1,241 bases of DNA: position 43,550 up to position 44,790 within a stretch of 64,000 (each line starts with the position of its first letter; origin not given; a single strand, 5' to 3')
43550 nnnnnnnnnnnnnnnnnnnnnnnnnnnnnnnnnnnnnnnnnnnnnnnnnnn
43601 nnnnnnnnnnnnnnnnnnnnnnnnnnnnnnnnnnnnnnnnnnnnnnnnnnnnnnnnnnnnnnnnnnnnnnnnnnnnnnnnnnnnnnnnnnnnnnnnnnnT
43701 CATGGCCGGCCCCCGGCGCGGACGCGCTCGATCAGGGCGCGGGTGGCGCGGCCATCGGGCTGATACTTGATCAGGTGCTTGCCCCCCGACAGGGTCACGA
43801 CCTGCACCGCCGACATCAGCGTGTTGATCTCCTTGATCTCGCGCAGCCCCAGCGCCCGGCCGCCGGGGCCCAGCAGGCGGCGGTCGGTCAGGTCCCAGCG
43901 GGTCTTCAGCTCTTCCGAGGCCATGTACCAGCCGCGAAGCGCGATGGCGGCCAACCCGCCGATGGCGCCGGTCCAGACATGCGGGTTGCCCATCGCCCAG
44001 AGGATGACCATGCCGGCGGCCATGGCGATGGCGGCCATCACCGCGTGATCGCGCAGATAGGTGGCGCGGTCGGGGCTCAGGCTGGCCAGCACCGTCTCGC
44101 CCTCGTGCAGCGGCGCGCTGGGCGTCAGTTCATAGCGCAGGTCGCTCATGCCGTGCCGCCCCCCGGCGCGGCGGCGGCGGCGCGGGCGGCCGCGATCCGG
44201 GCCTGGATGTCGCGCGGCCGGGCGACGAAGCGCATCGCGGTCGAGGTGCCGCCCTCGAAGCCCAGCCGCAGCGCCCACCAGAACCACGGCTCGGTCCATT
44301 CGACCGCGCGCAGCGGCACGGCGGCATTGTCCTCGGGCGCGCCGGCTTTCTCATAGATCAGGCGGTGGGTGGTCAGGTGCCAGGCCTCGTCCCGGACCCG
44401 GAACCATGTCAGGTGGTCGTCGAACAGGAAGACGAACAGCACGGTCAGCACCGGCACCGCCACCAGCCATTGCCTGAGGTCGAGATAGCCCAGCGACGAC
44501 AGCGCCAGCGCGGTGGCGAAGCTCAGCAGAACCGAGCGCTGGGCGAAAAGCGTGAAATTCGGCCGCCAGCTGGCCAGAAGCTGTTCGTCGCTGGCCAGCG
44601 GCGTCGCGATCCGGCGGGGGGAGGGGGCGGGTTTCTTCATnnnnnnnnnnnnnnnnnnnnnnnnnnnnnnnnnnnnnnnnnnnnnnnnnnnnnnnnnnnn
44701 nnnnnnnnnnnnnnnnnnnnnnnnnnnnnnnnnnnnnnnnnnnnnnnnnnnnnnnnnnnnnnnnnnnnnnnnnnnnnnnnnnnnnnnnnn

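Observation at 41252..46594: pyrB-to-plsY operon chained by start/stop overlaps, with a nuclease-like gene and three bPH-like membrane genes between pyrB and non-catalytic pyrC'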

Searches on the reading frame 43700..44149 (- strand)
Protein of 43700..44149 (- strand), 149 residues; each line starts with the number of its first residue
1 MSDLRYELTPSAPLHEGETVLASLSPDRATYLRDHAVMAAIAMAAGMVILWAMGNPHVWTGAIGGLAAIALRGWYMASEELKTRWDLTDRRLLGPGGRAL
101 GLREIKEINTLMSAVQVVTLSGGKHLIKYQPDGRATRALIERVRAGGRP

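Call 5: search_protein_families(library=pfam, max_evalue=0.1, proteins=[window:43700-44149:-])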
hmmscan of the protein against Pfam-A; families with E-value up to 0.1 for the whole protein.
window:43700-44149:- (149 aa): 0 families

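Call 6: search_protein_families(library=ncbifam, max_evalue=0.1, proteins=[window:43700-44149:-])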
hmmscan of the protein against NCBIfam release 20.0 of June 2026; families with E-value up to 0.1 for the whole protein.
window:43700-44149:- (149 aa): 0 families

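Call 15: find_homologous_proteins(query=window:43700-44146:-, max_evalue=0.001)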
Query window:43700-44146:- (148 aa): 852 proteins with E <= 0.001 among 1168 candidates; the best 120 are listed.
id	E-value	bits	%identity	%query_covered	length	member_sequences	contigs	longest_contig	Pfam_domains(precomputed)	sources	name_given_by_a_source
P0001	2.0e-86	305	93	100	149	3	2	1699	-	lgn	-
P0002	1.5e-76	273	83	99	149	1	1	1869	-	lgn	-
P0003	3.8e-75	269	84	99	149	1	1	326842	-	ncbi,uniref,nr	ncbi:hypothetical protein [Marimonas arenosa]|uniref:Uncharacterized protein n=1 Tax=Marimonas areno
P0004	3.6e-74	266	82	100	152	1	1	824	-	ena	-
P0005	1.5e-72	260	78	99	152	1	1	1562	-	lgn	-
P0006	1.7e-72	260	80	99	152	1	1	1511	-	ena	-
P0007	2.4e-72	260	79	99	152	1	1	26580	-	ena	-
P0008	4.8e-72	259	82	100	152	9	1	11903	-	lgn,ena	-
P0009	3.5e-71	256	79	99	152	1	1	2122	-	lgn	-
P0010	4.0e-71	256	78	99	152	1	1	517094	-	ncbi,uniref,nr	ncbi:hypothetical protein RXV86_13955 [Alisedimentitalea sp. MJ-SS2]|uniref:hypothetical protein n=1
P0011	4.3e-71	256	83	99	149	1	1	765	-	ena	-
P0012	1.4e-70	254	80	99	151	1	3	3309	-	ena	-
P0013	3.6e-69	249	78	99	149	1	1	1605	-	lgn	-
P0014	3.8e-69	249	78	99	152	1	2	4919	-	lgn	-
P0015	3.0e-68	247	76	99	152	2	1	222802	-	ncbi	-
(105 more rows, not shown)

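Call 24: predict_structure(alignment_id=A2)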
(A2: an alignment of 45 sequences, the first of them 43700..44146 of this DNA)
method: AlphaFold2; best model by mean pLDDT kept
length: 148 residues; sequences in the alignment: 45
mean_pLDDT: 90.3   pTM: 0.80
mean pLDDT of the five models: 90.3, 87.7, 87.5, 87.4, 80.4
residues with pLDDT >= 90: 97; 70-90: 46; 50-70: 3; < 50: 2
segments of 3 or more residues with pLDDT < 50: none
pLDDT, mean of each block of 10 residues (from residue 1): 71 95 95 90 88 84 81 79 96 94 97 97 96 98 94
secondary structure, 60 per line:
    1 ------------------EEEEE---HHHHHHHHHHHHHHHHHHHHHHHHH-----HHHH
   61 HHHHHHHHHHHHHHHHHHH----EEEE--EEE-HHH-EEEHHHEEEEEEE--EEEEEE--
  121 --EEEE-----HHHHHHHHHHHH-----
elements in order: E19-23 H27-51 H57-79 E84-87 E90-92 E98-100 E104-110 E113-118 E123-126 H132-143

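Call 27: fold_search(model_id=the predicted structure, library=pdb)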
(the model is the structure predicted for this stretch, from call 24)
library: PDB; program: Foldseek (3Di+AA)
matches with E <= 10: 415; with E <= 0.001: 0
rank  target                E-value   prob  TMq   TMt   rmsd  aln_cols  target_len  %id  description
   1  4tyz_A                5.7e-02  0.97  0.31  0.41   3.9        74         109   18  Crystal structure of the C-terminal domain of an unknown protein from Leishmania infantum (released 2014-08-06)
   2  4yl8_A                6.1e-02  0.80  0.32  0.18  13.7       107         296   11  Crystal structure of the Crumbs/Moesin complex (released 2015-04-01)
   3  2d11_A                6.9e-02  0.93  0.31  0.17   4.0        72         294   11  Crystal structure of the Radixin FERM domain complexed with the NHERF-2 C-terminal tail peptide (released 2006-07-18)
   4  7edr_B                7.3e-02  0.96  0.33  0.17   3.1        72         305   10  The crystal structure of the FERM and C-terminal domain complex of Drosophila Merlin (released 2021-04-14)
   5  4rma_A                7.3e-02  0.82  0.31  0.17  13.0        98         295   12  Crystal structure of the FERM domain of human ezrin (released 2015-12-09)
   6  1ef1_A                7.8e-02  0.95  0.30  0.17   3.3        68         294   13  CRYSTAL STRUCTURE OF THE MOESIN FERM DOMAIN/TAIL DOMAIN COMPLEX (released 2000-05-10)
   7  3wa0_F                7.8e-02  0.63  0.31  0.17  13.4       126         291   14  Crystal structure of merlin complexed with DCAF1/VprBP (released 2014-05-28)
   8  3u8z_A                7.8e-02  0.44  0.31  0.19  18.3       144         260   13  human merlin FERM domain (released 2011-11-02)
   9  1mk9_B                8.9e-02  0.89  0.33  0.27  10.3       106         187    9  CRYSTAL STRUCTURE OF AN INTEGRIN BETA3-TALIN CHIMERA (released 2003-01-28)
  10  4zrj_A                8.9e-02  0.63  0.30  0.17  13.4       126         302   13  Structure of Merlin-FERM and CTD (released 2015-06-17)
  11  5xpy                  9.5e-02  0.89  0.35  0.13  13.4       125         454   10  Structural basis of kindlin-mediated integrin recognition and activation (released 2017-07-26)
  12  1aqc_A                9.5e-02  0.84  0.34  0.38   8.8        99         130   16  X11 PTB DOMAIN-10MER PEPTIDE COMPLEX (released 1997-12-24)
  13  1h4r_A                1.0e-01  0.66  0.32  0.18  12.5       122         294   11  Crystal Structure of the FERM domain of Merlin, the Neurofibromatosis 2 Tumor Suppressor Protein. (released 2002-01-16)
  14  6v97_A                1.1e-01  0.66  0.32  0.13  13.3       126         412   12  Kindlin-3 double deletion mutant short form (released 2020-07-22)
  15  1gc6                  1.1e-01  0.93  0.31  0.17   3.1        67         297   10  CRYSTAL STRUCTURE OF THE RADIXIN FERM DOMAIN COMPLEXED WITH INOSITOL-(1,4,5)-TRIPHOSPHATE (released 2000-09-20)
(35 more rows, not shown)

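Call 28: search_solved_structures(query=A2, max_evalue=10, show_alignments=2)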
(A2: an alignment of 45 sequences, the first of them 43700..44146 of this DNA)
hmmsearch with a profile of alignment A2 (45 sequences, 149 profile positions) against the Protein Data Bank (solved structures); distinct sequences matched with E-value up to 10: 0.

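Call 33: search_protein_families(library=padloc, max_evalue=0.01, proteins=[window:43700-44149:-])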
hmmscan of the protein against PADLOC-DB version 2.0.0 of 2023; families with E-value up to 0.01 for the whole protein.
window:43700-44149:- (149 aa): 0 families

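Call 74: find_encoding_contigs(protein=P0003, flank=7000, max_places=2)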
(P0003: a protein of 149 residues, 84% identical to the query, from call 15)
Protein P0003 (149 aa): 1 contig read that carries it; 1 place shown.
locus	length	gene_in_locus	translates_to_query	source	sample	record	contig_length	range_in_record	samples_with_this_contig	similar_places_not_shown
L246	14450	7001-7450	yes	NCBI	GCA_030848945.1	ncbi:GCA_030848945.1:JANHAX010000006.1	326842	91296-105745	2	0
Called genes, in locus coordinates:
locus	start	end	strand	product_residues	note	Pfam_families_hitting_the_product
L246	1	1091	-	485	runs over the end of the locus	PF25917:BSH_RND (weak)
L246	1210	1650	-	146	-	PF00293:NUDIX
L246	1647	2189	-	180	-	PF00994:MoCF_biosynth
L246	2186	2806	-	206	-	PF01810:LysE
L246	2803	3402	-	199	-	PF00149:Metallophos, PF12850:Metallophos_2, PF14582:Metallophos_3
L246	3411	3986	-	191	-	-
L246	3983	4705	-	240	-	PF03167:UDG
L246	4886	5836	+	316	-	PF02729:OTCace_N, PF00185:OTCace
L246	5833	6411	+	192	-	-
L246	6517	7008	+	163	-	-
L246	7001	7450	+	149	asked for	-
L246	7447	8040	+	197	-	-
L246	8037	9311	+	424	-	PF01979:Amidohydro_1, PF12890:DHOase, PF07969:Amidohydro_3 (weak)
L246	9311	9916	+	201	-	PF02660:G3P_acyltransf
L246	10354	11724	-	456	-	PF04107:GCS2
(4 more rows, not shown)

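Call 75: find_encoding_contigs(protein=P0001, flank=3000, max_places=3)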
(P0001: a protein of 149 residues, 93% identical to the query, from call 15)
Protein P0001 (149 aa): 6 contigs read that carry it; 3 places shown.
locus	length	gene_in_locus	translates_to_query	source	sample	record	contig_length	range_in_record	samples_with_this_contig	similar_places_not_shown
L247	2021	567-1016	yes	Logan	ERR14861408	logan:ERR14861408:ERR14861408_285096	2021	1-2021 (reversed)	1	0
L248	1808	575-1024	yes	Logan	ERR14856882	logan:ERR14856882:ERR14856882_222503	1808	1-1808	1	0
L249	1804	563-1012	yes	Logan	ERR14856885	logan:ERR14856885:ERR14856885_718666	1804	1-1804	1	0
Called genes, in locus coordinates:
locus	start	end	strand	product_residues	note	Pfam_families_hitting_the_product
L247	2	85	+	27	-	?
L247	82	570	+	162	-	-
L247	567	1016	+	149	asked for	-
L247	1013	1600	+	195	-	-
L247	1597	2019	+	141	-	?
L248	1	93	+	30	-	?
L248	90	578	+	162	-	-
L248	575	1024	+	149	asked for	-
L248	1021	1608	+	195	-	-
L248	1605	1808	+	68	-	?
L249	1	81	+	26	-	?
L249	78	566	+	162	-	-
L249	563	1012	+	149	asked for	-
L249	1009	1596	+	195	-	-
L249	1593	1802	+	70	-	?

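Call 92: find_related_loci(query=A2, collection=genome_contigs, flank=4000)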
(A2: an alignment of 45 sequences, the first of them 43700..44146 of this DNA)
Query A2 (148 aa) in genome_contigs; peptide patterns used: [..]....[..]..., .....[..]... (x = any residue, [..] = any of these).
391 stretches matched a pattern; 317 encode a relative of the query (tblastn E <= 1e-3); the best 80 are kept; 80 distinct loci.
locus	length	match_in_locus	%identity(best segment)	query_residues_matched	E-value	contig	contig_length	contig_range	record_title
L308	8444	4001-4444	77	1-148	2e-75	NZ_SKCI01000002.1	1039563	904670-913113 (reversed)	Marimonas lutisalis strain GH1-19 contig2, whole genome shotgun sequence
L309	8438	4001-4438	82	1-146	2e-75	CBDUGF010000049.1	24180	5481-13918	MAG TPA_asm: uncultured Rhodobacterales bacterium isolate SRR22808127_concoct_76 genome assembly, contig: ERZ25043441.97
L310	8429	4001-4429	78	2-144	6e-73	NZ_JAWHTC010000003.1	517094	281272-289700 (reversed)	Aliisedimentitalea sp. MJ-SS2 NODE_3_length_517094_cov_321.483728, whole genome shotgun sequence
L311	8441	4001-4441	84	2-148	1e-72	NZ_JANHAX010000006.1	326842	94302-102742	Marimonas arenosa strain KCTC 52189 NODE_6_length_326842_cov_100.065486, whole genome shotgun sequence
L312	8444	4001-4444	76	1-148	5e-72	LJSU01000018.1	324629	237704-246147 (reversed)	MAG: Rhodobacteraceae bacterium HLUCCO07 ITZY_scaf_24, whole genome shotgun sequence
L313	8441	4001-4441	72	2-148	1e-65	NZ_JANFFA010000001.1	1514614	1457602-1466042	Rhodalgimonas zhirmunskyi strain 10Alg 79 NODE_1_length_1514614_cov_19.298064, whole genome shotgun sequence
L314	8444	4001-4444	75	1-148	2e-63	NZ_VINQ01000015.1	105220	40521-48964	Aquicoccus porphyridii strain L1 8-17 scaffold_14, whole genome shotgun sequence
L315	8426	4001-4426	68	6-147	2e-60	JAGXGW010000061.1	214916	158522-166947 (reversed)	MAG: Rhodobacteraceae bacterium isolate LH_M48 k141_1196813, whole genome shotgun sequence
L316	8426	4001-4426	67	7-148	3e-60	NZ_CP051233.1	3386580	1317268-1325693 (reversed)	MAG: Thalassovita sp. isolate m4 chromosome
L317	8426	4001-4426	66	7-148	2e-59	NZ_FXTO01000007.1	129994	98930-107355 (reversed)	Thalassovita litoralis strain DSM 29506, whole genome shotgun sequence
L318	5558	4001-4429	69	5-147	1e-58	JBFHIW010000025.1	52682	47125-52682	MAG: Paracoccaceae bacterium isolate Mix_sand07.2021.05.G.49 k141_2285704_length_52682_cov_23.7630, whole genome shotgun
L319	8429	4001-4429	67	6-148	6e-59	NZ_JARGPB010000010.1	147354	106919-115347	MAG: Thalassovita sp. isolate bin_ma_oilr2.008 NODE_110_length_147354_cov_20.612978, whole genome shotgun sequence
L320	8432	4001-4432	64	2-145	1e-57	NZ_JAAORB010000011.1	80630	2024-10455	Roseovarius gahaiensis strain GH877 scaffold11, whole genome shotgun sequence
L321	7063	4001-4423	70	5-145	5e-57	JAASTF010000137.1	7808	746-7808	MAG: Rhodobacteraceae bacterium isolate KhS_metabat.39 KhS_C4914, whole genome shotgun sequence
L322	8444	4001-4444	64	1-148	4e-57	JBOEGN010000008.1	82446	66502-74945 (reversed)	MAG: Thalassovita sp. isolate PBSAalp6 PBSA13_contig_241, whole genome shotgun sequence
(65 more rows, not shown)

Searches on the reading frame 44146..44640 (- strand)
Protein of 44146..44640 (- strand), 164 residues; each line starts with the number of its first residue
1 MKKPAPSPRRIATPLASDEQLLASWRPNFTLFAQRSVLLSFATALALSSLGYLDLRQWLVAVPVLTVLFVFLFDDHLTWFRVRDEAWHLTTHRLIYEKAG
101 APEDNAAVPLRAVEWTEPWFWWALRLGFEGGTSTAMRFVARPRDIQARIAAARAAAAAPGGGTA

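Call 5: search_protein_families(library=pfam, max_evalue=0.1, proteins=[window:44146-44640:-])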
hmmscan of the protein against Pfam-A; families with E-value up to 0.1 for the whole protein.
window:44146-44640:- (164 aa): 0 families

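Call 6: search_protein_families(library=ncbifam, max_evalue=0.1, proteins=[window:44146-44640:-])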
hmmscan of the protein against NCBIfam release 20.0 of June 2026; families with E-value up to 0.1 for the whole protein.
window:44146-44640:- (164 aa): 0 families

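Call 33: search_protein_families(library=padloc, max_evalue=0.01, proteins=[window:44146-44640:-])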
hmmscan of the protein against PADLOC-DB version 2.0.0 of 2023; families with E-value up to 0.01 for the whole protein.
window:44146-44640:- (164 aa): 0 families

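Call 91: find_related_loci(query=window:44146-44637:-, collection=genome_contigs, flank=5000)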
Query window:44146-44637:- (163 aa) in genome_contigs; peptide patterns used: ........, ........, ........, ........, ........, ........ (x = any residue, [..] = any of these).
378 stretches matched a pattern, but none encodes a relative of the query by tblastn (E <= 1e-3).
